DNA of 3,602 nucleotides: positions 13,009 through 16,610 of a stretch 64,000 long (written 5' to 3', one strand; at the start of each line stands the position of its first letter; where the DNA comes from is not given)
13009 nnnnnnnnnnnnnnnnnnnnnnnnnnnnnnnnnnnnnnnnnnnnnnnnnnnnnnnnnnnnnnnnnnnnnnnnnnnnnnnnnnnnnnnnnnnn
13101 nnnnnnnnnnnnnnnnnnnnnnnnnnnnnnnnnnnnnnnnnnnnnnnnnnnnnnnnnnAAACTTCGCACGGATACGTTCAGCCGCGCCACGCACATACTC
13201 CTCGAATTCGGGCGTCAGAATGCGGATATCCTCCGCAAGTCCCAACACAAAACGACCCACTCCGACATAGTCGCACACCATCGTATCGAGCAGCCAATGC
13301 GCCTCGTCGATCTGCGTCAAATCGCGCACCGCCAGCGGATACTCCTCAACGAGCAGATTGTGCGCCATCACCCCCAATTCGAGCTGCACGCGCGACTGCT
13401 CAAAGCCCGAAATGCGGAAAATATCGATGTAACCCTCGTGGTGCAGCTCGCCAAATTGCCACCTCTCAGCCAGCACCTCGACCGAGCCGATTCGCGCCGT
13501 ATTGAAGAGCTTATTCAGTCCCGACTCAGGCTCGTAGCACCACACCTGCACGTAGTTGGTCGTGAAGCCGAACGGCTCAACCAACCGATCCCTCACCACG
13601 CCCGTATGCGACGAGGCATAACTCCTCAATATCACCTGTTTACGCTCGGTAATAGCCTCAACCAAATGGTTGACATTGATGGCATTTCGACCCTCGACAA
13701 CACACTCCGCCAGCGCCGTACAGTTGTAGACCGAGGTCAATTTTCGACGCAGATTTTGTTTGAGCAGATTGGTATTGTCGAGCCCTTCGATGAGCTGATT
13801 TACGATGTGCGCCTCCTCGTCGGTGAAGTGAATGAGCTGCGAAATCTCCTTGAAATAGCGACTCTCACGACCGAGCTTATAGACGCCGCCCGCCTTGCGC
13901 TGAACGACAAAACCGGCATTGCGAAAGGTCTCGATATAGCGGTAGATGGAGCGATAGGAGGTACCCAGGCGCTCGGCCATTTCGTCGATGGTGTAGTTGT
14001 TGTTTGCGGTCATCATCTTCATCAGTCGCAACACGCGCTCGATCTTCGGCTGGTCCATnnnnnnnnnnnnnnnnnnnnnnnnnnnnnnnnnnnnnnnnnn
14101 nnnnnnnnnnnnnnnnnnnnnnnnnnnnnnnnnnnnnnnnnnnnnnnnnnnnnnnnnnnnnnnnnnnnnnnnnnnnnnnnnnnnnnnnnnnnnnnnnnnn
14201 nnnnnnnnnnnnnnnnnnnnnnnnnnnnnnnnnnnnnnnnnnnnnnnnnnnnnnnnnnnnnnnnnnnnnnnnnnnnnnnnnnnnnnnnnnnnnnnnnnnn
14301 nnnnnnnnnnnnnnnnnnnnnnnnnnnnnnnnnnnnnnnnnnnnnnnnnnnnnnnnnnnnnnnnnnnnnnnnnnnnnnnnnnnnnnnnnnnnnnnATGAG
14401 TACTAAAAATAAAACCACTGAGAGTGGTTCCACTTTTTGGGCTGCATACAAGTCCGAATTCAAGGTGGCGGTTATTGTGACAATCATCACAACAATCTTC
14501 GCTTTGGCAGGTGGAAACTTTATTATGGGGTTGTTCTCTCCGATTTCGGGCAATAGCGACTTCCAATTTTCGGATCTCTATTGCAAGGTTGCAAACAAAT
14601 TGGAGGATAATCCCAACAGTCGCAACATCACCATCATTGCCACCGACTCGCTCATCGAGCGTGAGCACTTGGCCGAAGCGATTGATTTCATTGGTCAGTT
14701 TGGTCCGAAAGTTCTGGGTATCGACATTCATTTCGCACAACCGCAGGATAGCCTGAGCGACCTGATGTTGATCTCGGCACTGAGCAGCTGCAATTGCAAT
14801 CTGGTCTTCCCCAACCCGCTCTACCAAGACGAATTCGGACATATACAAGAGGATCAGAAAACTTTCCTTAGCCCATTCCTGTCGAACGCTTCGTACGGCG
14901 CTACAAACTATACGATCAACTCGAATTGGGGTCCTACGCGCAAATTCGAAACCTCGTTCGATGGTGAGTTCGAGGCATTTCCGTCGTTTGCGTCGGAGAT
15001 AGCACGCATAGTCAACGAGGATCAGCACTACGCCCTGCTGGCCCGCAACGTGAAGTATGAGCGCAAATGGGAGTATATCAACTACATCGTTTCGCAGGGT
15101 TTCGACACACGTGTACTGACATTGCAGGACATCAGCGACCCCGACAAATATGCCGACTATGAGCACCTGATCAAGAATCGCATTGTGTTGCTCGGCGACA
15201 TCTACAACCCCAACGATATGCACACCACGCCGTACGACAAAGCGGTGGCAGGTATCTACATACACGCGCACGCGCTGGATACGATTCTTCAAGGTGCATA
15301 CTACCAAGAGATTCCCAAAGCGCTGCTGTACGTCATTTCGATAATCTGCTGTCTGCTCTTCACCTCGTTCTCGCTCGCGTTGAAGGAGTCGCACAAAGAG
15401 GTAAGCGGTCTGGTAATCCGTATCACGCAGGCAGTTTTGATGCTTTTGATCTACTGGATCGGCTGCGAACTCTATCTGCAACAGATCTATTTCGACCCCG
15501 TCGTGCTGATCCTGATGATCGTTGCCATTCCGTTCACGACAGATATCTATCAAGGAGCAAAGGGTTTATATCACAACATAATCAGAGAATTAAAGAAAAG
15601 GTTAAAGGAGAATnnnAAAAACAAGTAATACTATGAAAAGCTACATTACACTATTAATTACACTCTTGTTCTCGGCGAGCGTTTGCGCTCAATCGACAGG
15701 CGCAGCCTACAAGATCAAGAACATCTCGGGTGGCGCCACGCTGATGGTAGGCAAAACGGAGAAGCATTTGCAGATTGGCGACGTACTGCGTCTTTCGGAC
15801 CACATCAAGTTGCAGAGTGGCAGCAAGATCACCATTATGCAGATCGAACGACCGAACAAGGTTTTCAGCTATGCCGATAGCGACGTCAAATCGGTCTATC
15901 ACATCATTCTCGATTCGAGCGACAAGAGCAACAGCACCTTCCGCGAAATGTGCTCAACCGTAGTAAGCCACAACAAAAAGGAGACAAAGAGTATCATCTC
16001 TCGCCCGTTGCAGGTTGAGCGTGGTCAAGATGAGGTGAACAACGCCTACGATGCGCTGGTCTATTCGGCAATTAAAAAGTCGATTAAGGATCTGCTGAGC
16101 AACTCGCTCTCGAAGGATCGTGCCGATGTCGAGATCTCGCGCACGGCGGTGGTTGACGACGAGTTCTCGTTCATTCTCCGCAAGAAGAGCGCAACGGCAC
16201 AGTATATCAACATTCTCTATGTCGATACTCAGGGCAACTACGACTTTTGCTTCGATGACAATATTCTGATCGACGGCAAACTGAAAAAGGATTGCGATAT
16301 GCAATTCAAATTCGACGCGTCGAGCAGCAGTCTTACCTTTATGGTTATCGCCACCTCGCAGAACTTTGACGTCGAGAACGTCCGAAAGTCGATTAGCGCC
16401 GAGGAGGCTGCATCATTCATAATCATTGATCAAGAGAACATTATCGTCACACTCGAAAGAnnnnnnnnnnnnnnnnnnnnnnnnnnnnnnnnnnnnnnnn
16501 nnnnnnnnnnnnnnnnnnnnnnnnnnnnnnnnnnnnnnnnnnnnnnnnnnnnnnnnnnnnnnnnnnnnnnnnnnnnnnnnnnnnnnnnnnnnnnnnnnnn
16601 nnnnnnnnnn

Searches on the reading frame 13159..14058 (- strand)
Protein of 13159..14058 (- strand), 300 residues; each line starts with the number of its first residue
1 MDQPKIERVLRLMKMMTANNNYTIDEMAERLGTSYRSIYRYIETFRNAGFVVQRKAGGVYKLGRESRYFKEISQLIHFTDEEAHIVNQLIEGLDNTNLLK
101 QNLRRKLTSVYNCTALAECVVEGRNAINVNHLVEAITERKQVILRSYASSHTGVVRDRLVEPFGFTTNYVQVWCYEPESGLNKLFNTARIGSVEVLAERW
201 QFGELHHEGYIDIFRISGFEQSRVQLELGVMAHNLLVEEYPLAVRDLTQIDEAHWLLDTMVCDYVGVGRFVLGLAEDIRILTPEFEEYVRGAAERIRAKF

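Call 4: search_protein_families(library=pfam, proteins=[window:13159-14058:-], max_evalue=1)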
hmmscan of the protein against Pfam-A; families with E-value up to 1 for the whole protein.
window:13159-14058:- (300 aa): 29 families (the best 25 are shown)
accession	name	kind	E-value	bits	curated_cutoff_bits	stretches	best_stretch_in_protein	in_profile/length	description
PF08279.18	HTH_11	-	1.7e-06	28.2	25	1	8-58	1-53/55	HTH domain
PF13518.12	HTH_28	-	1.5e-05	25.4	25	1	20-50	11-41/52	Helix-turn-helix domain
PF13551.12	HTH_29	-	2.4e-05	24.8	28.1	1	23-59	14-52/64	Winged helix-turn helix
PF25212.1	HVO_A0114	-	0.00016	21.8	27.6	1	8-58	23-73/84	HVO_A0114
PF09339.16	HTH_IclR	-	0.00021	21.4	22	1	6-54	2-51/52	IclR helix-turn-helix domain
PF13384.12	HTH_23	-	0.00072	19.7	24.6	1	19-50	16-46/50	Homeodomain-like domain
PF01978.25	TrmB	-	0.00084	19.6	25.6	1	18-55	19-56/68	Sugar-specific transcriptional regulator TrmB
PF12728.13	HTH_17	-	0.0009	19.9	27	1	22-43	2-23/51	Helix-turn-helix domain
PF02082.26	Rrf2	-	0.0015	19.1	30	1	8-88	7-90/132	Iron-dependent Transcriptional regulator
PF13412.12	HTH_24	-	0.0022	18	21.9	1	10-51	6-47/48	Winged helix-turn-helix DNA-binding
PF08280.17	HTH_Mga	-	0.0033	17.8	23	1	5-46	3-44/59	M protein trans-acting positive regulator (MGA) HTH domain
PF13545.12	HTH_Crp_2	-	0.0035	17.7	27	1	21-54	22-55/70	Crp-like helix-turn-helix domain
PF12844.13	HTH_19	-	0.014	15.7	30.2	1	19-42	10-33/64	Helix-turn-helix domain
PF25213.1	HVO_A0261_N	-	0.022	15.1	35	1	20-62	23-63/86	HVO_A0261 N-terminal domain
PF21770.3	MgtC_SapB_C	-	0.041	14.9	27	1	80-142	10-72/77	MGTC/SAPB C-terminal domain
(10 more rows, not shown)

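Call 5: search_protein_families(library=ncbifam, proteins=[window:13159-14058:-], max_evalue=1)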
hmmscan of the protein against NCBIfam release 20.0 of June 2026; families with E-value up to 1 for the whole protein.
window:13159-14058:- (300 aa): 18 families
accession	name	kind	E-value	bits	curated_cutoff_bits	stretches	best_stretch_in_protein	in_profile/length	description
NF011671.1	PRK15090.1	equivalog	1.2e-05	24.7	275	1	6-62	13-69/256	DNA-binding transcriptional regulator KdgR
NF053606.1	Sta1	subfamily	1.9e-05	24.7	80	1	12-66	25-78/100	Sta1 family transcriptional regulator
NF045644.1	TransRegBhcR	equivalog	0.0001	21.7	350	1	6-66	25-85/267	HTH-type transcriptional regulator BhcR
NF040939.2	trans_reg_lrs14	equivalog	0.00026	21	90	1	12-65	27-79/103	Lrs14 family HTH-type transcriptional regulator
NF053736.1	AcpB_EbpR_MafR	subfamily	0.00063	19.1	130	1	7-46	6-46/481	AcpB/EbpR/MafR family transcriptional regulator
TIGR01764.1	excise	domain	0.00085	19.6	28.8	1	22-43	2-23/49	excisionase family DNA-binding protein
NF008849.0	PRK11886.1-4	equivalog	0.0016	17.6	474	1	10-116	8-110/320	bifunctional biotin--[acetyl-CoA-carboxylase] ligase/biotin operon repressor BirA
NF041016.1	trans_reg_ArnR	equivalog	0.004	16.6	400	1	9-108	120-211/269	HTH-type transcriptional activator ArnR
NF049902.1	FTL_1293_fam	exception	0.0046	17.1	170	1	17-68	18-67/150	FTL_1293 family small RNA FtrC-regulated protein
NF033545.0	transpos_IS630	equivalog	0.0046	16.4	100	1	13-75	3-68/299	IS630 family transposase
NF007341.0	PRK09834.1-3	equivalog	0.014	14.5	269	1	9-82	16-83/274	DNA-binding transcriptional regulator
NF007342.0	PRK09834.1-4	equivalog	0.021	13.8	251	1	6-61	14-69/263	DNA-binding transcriptional regulator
NF041397.1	TranRegGlpR_Halo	equivalog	0.026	14.1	300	1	8-70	6-70/253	HTH-type transcriptional regulator GlpR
NF008847.0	PRK11886.1-2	equivalog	0.03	13.6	293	1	9-124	7-116/320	bifunctional biotin--[acetyl-CoA-carboxylase] ligase/biotin operon repressor BirA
TIGR00637.1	ModE_repress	subfamily_domain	0.052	13.6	98.5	1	20-95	15-90/100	ModE molybdate transport repressor domain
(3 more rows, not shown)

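Call 7: search_protein_families(library=padloc, proteins=[window:13159-14058:-], max_evalue=1)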
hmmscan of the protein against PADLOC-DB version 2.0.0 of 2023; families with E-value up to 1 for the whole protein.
window:13159-14058:- (300 aa): 17 families
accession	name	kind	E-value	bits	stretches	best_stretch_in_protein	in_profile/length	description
PDLC01457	WYL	-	8.7e-17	59.5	1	5-283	2-226/229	"CAS-I,CAS-II,CAS-III,CAS-IV,CAS-V,CAS-VI; associated_signaling"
PDLC01438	Csa3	-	3.3e-05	22.1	1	10-121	151-257/305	"CAS-I,CAS-II,CAS-III,CAS-IV,CAS-V,CAS-VI; associated_signaling"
PDLC04133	mad1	-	0.00029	19.1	1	22-57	6-37/60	mads_1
PDLC03963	SoFic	-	0.00053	17.5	1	7-67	293-353/361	-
PDLC01850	CARF3--CARF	-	0.00058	17.8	1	11-61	149-199/209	-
PDLC01044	Csa3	-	0.00063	17.7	1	10-61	139-185/194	Type I-A associated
PDLC01434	CasR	-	0.001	17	1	10-58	131-178/191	"CAS-I,CAS-II,CAS-III,CAS-IV,CAS-V,CAS-VI; associated_signaling"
PDLC01268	CasR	-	0.0012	16.8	1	11-60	128-174/179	"CAS-I,CAS-II,CAS-III,CAS-IV,CAS-V,CAS-VI; associated_signaling"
PDLC02976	WH_III-A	-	0.0014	17.3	1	10-63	7-57/104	-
PDLC04370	PDC-M05A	-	0.0019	16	1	12-59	21-68/194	-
PDLC04368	PDC-M05A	-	0.0022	15.8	1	7-92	16-102/201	-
PDLC01852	CARF3--CARF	-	0.0052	14.7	1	8-57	144-193/208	-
PDLC01875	CARF3--CARF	-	0.0063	14.3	1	10-62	149-203/219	-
PDLC01766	Cas3c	-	0.0063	12.7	1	5-72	6-70/1009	-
PDLC01866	CARF3--CARF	-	0.01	13.8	1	10-53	142-185/207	-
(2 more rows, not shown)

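Call 8: search_protein_families(library=phrogs, proteins=[window:13159-14058:-], max_evalue=1)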
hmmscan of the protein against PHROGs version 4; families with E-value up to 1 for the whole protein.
window:13159-14058:- (300 aa): 25 families
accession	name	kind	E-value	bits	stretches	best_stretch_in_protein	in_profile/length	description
phrog_13105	-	unknown function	8.1e-08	33.1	1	6-197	4-216/239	-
phrog_1368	-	transcription regulation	6.2e-07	30.2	1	4-63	8-68/101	transcriptional regulator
phrog_4715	-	DNA, RNA and nucleotide metabolism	0.00028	20.4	1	8-48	267-305/630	ParB-like partition protein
phrog_6336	-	unknown function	0.00054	21.3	1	12-60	19-67/81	-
phrog_323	-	transcription regulation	0.0031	18.1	1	18-49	161-192/319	transcriptional regulator, D5-like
phrog_8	-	transcription regulation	0.0032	18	1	19-48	87-116/346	transcriptional regulator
phrog_3470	-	unknown function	0.0049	18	1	16-71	1-49/193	-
phrog_66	-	integration and excision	0.0068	17.1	1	9-45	81-119/412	excisionase and transcriptional regulator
phrog_186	-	DNA, RNA and nucleotide metabolism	0.019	15.6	1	12-70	47-103/308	DnaD-like helicase loader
phrog_7067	-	head and packaging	0.022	15.9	1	18-43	28-53/56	terminase small subunit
phrog_14131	-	DNA, RNA and nucleotide metabolism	0.031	14.4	1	5-44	184-223/351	DNA binding protein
phrog_4779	-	transcription regulation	0.039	15.5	1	13-44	7-38/98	transcriptional regulator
phrog_142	-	moron, auxiliary metabolic gene and host takeover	0.039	15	1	11-66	16-74/116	Ren-like exclusion protein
phrog_3855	-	DNA, RNA and nucleotide metabolism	0.065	14.7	1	17-55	75-113/115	HTH DNA binding protein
phrog_14147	-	transcription regulation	0.072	13.6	1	4-65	4-64/256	transcriptional regulator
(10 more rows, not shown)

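Call 86: search_solved_structures(query=window:13159-14058:-, max_evalue=0.01)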
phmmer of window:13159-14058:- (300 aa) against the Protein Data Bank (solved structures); distinct sequences matched with E-value up to 0.01: 0.

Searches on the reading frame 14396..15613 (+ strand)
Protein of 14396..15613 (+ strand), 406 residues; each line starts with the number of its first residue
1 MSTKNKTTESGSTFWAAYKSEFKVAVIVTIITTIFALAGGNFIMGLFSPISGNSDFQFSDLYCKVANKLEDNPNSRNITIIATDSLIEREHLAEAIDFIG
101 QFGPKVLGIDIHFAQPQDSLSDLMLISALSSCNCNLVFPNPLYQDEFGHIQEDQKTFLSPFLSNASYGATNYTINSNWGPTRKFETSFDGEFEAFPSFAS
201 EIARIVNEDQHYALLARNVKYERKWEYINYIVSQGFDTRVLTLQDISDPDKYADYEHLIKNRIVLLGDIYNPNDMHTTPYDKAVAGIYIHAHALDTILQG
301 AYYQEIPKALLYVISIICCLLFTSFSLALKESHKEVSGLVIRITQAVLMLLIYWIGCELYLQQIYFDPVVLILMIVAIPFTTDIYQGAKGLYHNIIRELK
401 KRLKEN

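Call 4: search_protein_families(library=pfam, proteins=[window:14396-15613:+], max_evalue=1)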
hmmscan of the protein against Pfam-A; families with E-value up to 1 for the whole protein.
window:14396-15613:+ (406 aa): 2 families
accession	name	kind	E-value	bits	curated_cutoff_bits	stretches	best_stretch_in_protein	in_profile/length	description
PF05226.16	CHASE2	-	1.1e-20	74.7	26.3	1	54-322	17-254/257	CHASE2 domain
PF04854.19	DUF624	-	0.059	14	24.2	1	7-36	41-70/77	Protein of unknown function, DUF624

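Call 7: search_protein_families(library=padloc, proteins=[window:14396-15613:+], max_evalue=1)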
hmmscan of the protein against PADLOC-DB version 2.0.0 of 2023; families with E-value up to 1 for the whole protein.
window:14396-15613:+ (406 aa): 0 families

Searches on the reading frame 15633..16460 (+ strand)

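Call 4: search_protein_families(library=pfam, proteins=[window:15633-16460:+], max_evalue=1)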
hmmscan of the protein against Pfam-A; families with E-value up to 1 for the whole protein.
window:15633-16460:+ (276 aa): 4 families
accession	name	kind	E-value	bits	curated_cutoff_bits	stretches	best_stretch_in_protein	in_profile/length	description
PF21992.2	DUF6927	-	0.02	15.3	27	1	44-89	23-69/74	Domain of unknown function (DUF6927)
PF06907.19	LXN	-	0.048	13.6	24.1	1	57-161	18-122/217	Latexin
PF18316.7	S-l_SbsC_C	-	0.13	13.2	26.6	0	20-87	16-85/86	S-layer protein SbsC C-terminal domain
PF17956.6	NAPRTase_C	-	0.15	13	23.3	1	44-95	12-62/111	Nicotinate phosphoribosyltransferase C-terminal domain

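Call 7: search_protein_families(library=padloc, proteins=[window:15633-16460:+], max_evalue=1)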
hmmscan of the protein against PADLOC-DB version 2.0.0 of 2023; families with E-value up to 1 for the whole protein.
window:15633-16460:+ (276 aa): 0 families
